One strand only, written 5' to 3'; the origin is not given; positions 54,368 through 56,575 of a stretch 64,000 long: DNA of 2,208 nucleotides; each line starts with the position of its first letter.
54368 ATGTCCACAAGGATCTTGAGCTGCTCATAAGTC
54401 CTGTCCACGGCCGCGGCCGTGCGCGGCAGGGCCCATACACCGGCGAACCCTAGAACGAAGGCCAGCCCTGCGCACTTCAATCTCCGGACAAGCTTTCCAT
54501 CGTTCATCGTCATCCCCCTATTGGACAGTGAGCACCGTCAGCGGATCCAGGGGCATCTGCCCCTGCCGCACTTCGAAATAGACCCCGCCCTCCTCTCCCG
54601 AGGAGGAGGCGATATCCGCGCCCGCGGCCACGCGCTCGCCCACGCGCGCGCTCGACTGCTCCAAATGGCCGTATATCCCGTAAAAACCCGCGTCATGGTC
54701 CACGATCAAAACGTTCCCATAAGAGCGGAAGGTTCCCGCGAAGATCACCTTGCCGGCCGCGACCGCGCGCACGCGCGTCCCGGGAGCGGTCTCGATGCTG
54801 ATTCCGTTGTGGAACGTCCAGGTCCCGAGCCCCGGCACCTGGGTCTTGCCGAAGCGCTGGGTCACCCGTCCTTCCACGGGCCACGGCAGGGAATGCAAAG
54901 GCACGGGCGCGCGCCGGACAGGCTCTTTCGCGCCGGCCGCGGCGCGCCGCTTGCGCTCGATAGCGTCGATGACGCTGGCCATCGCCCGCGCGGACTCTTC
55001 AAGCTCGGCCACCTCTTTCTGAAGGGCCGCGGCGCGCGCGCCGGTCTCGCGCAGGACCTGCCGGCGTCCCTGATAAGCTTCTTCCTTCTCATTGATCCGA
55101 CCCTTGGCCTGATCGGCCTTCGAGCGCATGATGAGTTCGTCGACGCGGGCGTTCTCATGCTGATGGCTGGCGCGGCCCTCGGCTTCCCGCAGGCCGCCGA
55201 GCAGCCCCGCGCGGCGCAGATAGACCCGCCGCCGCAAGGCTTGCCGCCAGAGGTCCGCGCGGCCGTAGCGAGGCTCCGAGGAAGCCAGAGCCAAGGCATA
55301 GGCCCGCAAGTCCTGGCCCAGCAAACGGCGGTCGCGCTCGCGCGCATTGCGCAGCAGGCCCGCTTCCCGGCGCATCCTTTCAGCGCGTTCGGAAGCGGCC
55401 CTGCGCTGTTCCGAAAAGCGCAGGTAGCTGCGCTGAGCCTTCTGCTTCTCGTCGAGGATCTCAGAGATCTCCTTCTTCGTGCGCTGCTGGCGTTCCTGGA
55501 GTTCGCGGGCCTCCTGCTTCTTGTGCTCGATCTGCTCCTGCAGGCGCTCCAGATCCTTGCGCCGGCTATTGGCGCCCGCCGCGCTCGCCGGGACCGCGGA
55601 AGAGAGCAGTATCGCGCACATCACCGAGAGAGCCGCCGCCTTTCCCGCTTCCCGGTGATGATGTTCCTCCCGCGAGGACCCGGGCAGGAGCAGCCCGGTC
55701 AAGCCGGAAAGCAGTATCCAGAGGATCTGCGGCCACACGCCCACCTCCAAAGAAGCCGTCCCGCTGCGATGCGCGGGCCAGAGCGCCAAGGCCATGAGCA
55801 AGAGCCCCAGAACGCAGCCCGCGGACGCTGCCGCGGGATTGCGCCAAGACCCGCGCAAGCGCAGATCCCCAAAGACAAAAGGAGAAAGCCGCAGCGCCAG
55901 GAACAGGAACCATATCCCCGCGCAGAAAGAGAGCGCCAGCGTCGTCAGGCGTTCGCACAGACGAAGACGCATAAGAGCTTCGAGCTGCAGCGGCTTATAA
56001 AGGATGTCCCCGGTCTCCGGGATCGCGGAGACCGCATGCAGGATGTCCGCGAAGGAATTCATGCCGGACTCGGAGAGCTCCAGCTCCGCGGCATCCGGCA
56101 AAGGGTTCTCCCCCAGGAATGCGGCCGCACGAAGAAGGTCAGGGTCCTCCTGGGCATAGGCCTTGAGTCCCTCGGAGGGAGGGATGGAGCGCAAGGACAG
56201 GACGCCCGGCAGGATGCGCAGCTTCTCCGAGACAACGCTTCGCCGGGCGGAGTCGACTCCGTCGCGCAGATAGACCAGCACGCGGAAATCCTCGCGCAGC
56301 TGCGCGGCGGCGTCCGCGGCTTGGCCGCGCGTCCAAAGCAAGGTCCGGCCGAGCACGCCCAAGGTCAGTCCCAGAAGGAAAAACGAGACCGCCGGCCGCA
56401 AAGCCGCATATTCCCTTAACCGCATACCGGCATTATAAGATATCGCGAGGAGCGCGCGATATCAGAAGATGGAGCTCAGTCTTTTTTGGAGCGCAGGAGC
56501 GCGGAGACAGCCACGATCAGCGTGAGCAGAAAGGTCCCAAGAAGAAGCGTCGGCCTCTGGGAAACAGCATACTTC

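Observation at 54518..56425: FtsX-like membrane module and EnvC-like M23 peptidase encoded as one polypeptide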

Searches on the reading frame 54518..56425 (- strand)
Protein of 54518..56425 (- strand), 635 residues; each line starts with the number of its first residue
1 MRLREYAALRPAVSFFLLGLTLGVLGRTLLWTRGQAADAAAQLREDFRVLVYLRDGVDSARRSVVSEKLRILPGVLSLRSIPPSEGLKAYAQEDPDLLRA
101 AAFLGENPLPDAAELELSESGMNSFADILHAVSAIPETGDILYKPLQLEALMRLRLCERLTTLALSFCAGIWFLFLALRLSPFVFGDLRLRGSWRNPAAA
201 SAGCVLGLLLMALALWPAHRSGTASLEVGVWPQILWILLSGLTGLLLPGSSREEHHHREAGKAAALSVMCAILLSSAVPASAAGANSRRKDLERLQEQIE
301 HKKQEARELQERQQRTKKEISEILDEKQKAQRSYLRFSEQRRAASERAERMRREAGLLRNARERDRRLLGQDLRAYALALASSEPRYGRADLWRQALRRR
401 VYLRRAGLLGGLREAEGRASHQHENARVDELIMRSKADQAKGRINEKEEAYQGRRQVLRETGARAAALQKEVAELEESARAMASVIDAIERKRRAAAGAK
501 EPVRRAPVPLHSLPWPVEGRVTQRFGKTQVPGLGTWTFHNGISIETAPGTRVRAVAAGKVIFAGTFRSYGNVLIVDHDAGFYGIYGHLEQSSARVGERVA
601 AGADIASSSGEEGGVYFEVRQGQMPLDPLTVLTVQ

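Call 3: search_protein_families(library=pfam, proteins=[window:54518-56425:-], max_evalue=0.1)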
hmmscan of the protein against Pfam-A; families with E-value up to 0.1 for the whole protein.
window:54518-56425:- (635 aa): 3 families
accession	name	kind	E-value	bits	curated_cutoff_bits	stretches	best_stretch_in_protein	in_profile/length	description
PF01551.29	Peptidase_M23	-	1.8e-21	76.5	28.7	1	538-628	2-96/96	Peptidase family M23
PF18075.7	FtsX_ECD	-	8.6e-06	26.7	23.5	1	49-137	3-92/96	FtsX extracellular domain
PF25637.1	DUF7942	-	0.024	15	26.7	0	168-220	41-97/104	Family of unknown function (DUF7942)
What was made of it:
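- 55952..56332 (-): Periplasmic FtsX ECD (aa 32-158): Porter fold plus X-lobe, ending in the conserved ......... PF18075 at 26.7 bits, above the 23.5 cut-off (call 3).
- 54521..54889 (-): Degenerate LytM/M23 domain (aa 513-635), non-catalytic. PF01551, E 1.8e-21 (call 3).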

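Call 4: search_protein_families(library=ncbifam, proteins=[window:54518-56425:-], max_evalue=0.1)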
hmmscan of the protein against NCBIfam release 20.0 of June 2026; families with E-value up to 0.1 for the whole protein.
window:54518-56425:- (635 aa): 21 families
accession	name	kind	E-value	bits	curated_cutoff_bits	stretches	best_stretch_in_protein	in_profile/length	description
NF008644.1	PRK11637.1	equivalog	8.2e-18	64.5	270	1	515-623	266-375/385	murein hydrolase activator EnvC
NF040883.1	amid_act_ActS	equivalog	2.5e-14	53.1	375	1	481-633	85-234/242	amidase activator ActS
NF041208.1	celldiv_DipM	equivalog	2.7e-14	53.2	740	1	510-629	295-414/419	cell division endopeptidase DipM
NF047755.1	LIC_10271_M23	exception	2.1e-13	50.5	180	1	535-628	113-205/207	LIC_10271 family cell wall hydrolase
NF052530.1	Heli_ShapePgp3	exception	2.1e-11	43.5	300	1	513-615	141-242/270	peptidoglycan metallopeptidase Pgp3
NF050804.1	CellDivDipMCaul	equivalog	2.7e-11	43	900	1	514-615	508-604/634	cell division endopeptidase DipM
NF008123.1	PRK10871.1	equivalog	3.9e-11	42.9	311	1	480-630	213-360/365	murein hydrolase activator NlpD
NF052336.1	PdgHdaseHSB100310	equivalog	8e-11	41.9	500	1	513-617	35-139/316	peptidoglycan hydrolase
TIGR00439.2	FtsX_Gneg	equivalog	1e-09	38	255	1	13-170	21-175/292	permease-like cell division protein FtsX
NF052529.1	PG_M23_Pgp6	exception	8.8e-09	34.5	600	1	537-608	333-404/452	peptidoglycan metallopeptidase Pgp6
NF047657.1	CellWlHdaseLepto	equivalog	1.8e-08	34.1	400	1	536-628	125-216/221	hypothetical protein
NF008652.0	PRK11649.1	equivalog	3e-06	26.2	341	1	531-631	305-409/439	murein DD-endopeptidase MepM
NF053738.1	S2SprSpoIIQBc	equivalog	1.9e-05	24.4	250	1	537-632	120-223/232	stage II sporulation protein SpoIIQ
NF053825.1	PdgNdpepShyA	equivalog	2.7e-05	23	700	1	521-614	277-370/425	peptidoglycan DD-endopeptidase ShyA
NF038347.1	FtsX_Gpos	exception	0.00081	18.8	225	1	20-167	31-176/296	permease-like cell division protein FtsX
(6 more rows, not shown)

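Call 6: find_homologous_proteins(query=window:54518-56425:-, max_evalue=0.001)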
Query window:54518-56425:- (635 aa): 9 proteins with E <= 0.001 among 8000 candidates.
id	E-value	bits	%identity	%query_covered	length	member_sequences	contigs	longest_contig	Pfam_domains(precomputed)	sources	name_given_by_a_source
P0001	0.0e+0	1373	100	100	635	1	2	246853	PF01551.30,PF18075.9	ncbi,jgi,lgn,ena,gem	ncbi:MAG: permease-like cell division protein FtsX [Elusimicrobiota bacterium]|jgi:septal ring facto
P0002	2.6e-231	787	61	99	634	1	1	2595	PF01551.30,PF18075.9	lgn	-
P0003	2.6e-172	593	50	93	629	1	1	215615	PF01551.30,PF18075.9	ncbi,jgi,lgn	ncbi:MAG: permease-like cell division protein FtsX [Elusimicrobiota bacterium]|jgi:septal ring facto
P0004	9.6e-147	508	43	97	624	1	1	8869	PF01551.30,PF18075.9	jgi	jgi:septal ring factor EnvC (AmiA/AmiB activator)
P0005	1.3e-144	501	44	97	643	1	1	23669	PF01551.30,PF18075.9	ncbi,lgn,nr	ncbi:MAG: peptidoglycan DD-metalloendopeptidase family protein [Elusimicrobia bacterium]|nr:peptidog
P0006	5.0e-81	291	32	96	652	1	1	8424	PF01551.30,PF18075.9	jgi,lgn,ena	-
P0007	6.8e-7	46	36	18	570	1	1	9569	PF01551.30,PF05569.18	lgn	-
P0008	1.5e-6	45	34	19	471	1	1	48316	PF01551.30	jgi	jgi:murein DD-endopeptidase MepM/ murein hydrolase activator NlpD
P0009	1.7e-5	42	36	18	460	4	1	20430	PF01551.30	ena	-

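Call 9: search_solved_structures(query=A1, max_evalue=0.01, show_alignments=4)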
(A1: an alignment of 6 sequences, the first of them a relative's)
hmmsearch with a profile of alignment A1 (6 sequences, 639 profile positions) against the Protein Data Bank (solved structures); distinct sequences matched with E-value up to 0.01: 32.
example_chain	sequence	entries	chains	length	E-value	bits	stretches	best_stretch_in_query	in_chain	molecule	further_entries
8tzk_E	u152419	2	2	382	9.2e-29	103.7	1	271-637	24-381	Peptidase M23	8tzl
8i6o_E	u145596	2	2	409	2e-26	95.9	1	511-638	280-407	Membrane-bound metallopeptidase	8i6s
4bh5_A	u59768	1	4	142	3.1e-21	78.8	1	516-636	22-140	MUREIN HYDROLASE ACTIVATOR ENVC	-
8c0j_B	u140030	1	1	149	4.4e-21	78.3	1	517-636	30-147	Murein hydrolase activator EnvC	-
9gy1_A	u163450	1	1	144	6.5e-21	77.7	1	518-639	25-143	Peptidase, M23 family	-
8hd0_E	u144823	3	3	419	2.6e-17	65.8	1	271-636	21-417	Murein hydrolase activator EnvC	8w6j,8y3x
6tpi_A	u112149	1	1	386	4.6e-15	58.4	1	290-636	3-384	Murein hydrolase activator EnvC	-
3slu_A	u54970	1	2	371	1e-14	57.3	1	522-635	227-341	M23 peptidase domain protein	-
6muk_A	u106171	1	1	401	1.2e-14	57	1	522-635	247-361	Peptidase M23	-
2hsi_A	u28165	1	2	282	4.6e-13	51.8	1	448-634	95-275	Putative peptidase M23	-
7qrl_C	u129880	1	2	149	7.5e-12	47.8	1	513-635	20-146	DipM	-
7qrl_A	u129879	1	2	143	9.4e-12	47.5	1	515-635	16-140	DipM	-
6jn1_A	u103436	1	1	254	7.6e-11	44.5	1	517-636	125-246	Peptidase M23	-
6jn0_A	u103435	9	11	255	7.6e-11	44.5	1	517-636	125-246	Peptidase M23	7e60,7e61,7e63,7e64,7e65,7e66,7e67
6jmx_A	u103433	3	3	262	7.8e-11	44.4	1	517-636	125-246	Peptidase M23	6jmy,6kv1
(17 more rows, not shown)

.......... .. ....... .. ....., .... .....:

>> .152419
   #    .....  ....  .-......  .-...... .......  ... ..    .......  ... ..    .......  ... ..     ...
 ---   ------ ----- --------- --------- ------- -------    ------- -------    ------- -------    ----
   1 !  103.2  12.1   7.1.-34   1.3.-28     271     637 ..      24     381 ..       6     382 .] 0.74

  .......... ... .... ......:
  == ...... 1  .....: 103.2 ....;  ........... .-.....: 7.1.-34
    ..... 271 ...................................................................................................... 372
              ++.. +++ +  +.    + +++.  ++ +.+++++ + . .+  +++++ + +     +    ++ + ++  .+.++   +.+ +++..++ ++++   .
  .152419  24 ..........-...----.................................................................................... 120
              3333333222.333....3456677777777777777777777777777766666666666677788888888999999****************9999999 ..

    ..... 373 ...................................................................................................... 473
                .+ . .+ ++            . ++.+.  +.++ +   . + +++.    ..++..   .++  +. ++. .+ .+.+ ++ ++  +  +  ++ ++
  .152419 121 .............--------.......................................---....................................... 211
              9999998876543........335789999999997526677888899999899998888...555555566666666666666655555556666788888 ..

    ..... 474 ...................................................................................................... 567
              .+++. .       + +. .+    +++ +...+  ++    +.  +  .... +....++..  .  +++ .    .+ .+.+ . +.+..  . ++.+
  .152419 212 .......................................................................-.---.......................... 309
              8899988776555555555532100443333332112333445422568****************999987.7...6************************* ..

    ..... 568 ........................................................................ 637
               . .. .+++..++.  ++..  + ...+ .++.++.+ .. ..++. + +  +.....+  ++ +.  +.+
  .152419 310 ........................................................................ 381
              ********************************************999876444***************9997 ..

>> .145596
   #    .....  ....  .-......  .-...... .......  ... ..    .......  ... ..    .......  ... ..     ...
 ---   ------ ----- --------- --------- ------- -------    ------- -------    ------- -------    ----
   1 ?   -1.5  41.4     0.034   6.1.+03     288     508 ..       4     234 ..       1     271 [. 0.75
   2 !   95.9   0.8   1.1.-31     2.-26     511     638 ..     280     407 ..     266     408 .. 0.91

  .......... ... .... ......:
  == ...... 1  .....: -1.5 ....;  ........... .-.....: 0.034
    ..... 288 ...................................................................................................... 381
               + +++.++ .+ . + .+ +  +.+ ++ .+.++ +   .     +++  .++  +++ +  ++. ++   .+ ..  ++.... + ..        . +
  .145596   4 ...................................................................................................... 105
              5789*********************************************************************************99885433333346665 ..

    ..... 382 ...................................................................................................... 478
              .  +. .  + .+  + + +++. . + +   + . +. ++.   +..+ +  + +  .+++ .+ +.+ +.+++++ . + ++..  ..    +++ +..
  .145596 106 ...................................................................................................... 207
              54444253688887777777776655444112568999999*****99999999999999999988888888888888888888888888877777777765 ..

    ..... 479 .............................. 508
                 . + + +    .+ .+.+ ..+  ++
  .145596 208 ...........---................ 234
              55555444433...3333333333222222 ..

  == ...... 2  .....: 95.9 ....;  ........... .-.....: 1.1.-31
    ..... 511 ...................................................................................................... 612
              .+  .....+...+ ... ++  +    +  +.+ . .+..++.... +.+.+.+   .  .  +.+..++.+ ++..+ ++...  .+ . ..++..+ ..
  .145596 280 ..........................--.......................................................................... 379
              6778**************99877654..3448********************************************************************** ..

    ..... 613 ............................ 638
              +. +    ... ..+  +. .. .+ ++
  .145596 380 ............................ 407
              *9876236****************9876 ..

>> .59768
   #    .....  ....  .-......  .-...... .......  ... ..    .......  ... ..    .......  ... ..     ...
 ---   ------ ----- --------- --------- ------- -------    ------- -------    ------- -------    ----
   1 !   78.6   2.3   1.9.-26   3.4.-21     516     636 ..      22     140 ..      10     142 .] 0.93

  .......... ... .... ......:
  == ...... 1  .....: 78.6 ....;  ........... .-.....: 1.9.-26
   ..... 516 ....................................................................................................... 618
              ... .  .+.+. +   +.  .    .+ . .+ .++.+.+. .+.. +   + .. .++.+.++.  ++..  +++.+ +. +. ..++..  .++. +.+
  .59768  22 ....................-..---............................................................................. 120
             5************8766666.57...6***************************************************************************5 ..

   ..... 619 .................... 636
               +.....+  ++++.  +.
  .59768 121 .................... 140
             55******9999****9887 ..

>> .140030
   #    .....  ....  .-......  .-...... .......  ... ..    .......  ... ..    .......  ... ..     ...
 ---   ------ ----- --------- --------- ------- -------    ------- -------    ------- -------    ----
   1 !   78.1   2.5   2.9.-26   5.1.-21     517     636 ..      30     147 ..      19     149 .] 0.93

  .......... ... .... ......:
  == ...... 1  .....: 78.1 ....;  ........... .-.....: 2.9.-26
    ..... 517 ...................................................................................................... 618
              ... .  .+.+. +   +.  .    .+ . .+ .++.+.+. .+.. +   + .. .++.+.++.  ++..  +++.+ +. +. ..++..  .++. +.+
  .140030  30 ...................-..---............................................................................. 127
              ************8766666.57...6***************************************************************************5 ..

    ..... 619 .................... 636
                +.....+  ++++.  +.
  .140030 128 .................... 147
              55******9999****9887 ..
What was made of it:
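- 55574..55639 (-): Fifth hydrophobic segment, the retained EnvC signal peptide (aa 263-284, .........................). It is needed to carry the EnvC part across the membrane, and a possible signal peptidase I site (ASA/AG) follows it. Aligns with the signal peptide of V. cholerae EnvC (call 9).
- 54911..55573 (-): Antiparallel coiled-coil hairpin (aa 285-505): helix I to about aa 382, turn at 383-388, helix II at 389-497. Conserved patches lie just after the turn (391-410) and at 471-490, the position of the restraining arm in EnvC. HMM alignment to full-length EnvC 8tzk_E, 8hd0_E, 6tpi_A (call 9).
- On EnvC (murein hydrolase activator, LytM factor): Profile alignment of aa 271-637 to full-length EnvC 8tzk_E (E 9e-29), 8hd0_E and 6tpi_A (call 9).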

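Call 12: find_encoding_contigs(protein=P0003, flank=10000, max_places=3)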
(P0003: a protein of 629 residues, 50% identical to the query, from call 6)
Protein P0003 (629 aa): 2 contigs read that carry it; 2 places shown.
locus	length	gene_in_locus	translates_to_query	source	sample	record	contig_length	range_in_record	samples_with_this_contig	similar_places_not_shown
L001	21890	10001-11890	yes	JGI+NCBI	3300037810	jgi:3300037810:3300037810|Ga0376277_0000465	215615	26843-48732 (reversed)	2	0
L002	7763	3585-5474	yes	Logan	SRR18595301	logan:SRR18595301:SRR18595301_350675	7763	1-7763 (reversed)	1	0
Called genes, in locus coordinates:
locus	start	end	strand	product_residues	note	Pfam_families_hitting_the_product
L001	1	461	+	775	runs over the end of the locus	PF00485:PRK, PF13238:AAA_18 (weak)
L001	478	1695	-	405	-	PF00999:Na_H_Exchanger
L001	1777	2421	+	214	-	PF02163:Peptidase_M50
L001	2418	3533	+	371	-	PF00579:tRNA-synt_1b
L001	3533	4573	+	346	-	PF02616:SMC_ScpA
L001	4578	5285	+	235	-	PF04079:SMC_ScpB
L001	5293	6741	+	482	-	PF08323:Glyco_transf_5, PF00534:Glycos_transf_1, PF20706:GT4-conflict (weak), PF13692:Glyco_trans_1_4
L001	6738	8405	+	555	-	-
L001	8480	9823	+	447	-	-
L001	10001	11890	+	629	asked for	PF18075:FtsX_ECD (weak), PF01551:Peptidase_M23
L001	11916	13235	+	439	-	PF22694:CtpB_N-like, PF00595:PDZ, PF13180:PDZ_2, PF17820:PDZ_6, PF03572:Peptidase_S41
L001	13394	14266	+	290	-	PF00814:TsaD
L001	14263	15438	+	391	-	PF01547:SBP_bac_1 (weak), PF13416:SBP_bac_8 (weak)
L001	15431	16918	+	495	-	PF13185:GAF_2 (faint), PF01590:GAF (weak), PF13492:GAF_3 (weak), PF00990:GGDEF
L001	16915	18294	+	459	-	-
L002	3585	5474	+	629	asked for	PF18075:FtsX_ECD (weak), PF01551:Peptidase_M23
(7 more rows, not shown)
